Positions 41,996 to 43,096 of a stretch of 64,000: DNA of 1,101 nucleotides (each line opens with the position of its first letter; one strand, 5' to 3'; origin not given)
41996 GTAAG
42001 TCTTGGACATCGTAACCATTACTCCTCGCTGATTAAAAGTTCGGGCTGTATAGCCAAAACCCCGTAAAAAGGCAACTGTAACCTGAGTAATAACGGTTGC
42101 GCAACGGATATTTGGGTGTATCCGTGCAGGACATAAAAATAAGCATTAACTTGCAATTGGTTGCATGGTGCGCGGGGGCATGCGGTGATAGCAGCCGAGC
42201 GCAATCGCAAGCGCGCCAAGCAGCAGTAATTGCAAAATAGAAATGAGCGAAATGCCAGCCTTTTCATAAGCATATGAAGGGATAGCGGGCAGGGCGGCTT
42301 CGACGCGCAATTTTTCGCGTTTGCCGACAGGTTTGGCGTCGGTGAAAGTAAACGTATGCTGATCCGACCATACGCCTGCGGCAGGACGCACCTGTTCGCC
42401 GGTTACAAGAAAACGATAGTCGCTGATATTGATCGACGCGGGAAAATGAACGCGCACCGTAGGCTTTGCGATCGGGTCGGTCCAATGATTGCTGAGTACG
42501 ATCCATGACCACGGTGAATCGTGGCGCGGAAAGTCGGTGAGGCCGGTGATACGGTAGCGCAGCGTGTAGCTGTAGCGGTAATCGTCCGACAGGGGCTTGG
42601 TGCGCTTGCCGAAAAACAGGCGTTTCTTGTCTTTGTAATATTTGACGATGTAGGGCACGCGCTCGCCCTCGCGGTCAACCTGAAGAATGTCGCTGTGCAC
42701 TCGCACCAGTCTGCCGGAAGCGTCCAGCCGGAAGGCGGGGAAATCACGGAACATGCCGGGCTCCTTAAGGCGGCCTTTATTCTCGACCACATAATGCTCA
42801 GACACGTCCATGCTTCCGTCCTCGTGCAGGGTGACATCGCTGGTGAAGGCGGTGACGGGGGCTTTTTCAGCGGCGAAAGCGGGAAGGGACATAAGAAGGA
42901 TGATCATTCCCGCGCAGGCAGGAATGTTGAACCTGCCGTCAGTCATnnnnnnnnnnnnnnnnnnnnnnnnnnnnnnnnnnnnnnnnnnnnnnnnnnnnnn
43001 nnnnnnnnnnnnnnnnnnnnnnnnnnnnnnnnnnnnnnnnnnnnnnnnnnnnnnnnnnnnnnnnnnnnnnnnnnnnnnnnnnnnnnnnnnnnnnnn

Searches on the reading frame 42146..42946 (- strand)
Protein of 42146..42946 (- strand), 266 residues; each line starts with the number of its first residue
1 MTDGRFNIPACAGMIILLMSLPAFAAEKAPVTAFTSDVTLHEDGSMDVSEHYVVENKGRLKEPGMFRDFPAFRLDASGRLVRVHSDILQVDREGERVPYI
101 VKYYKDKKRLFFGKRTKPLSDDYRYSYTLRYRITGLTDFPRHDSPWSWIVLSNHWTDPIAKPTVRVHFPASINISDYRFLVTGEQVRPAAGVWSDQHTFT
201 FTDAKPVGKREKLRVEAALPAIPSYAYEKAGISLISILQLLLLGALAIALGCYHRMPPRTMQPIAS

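Call 72: search_protein_families(library=pfam, proteins=[window:42146-42946:-], max_evalue=0.00001)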
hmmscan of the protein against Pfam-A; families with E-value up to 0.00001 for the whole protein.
window:42146-42946:- (266 aa): 1 family
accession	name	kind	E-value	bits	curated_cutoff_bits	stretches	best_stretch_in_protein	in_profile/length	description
PF09972.14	DUF2207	-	5.2e-13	50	24.4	1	32-217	3-170/172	Predicted membrane protein (DUF2207) N-terminal domain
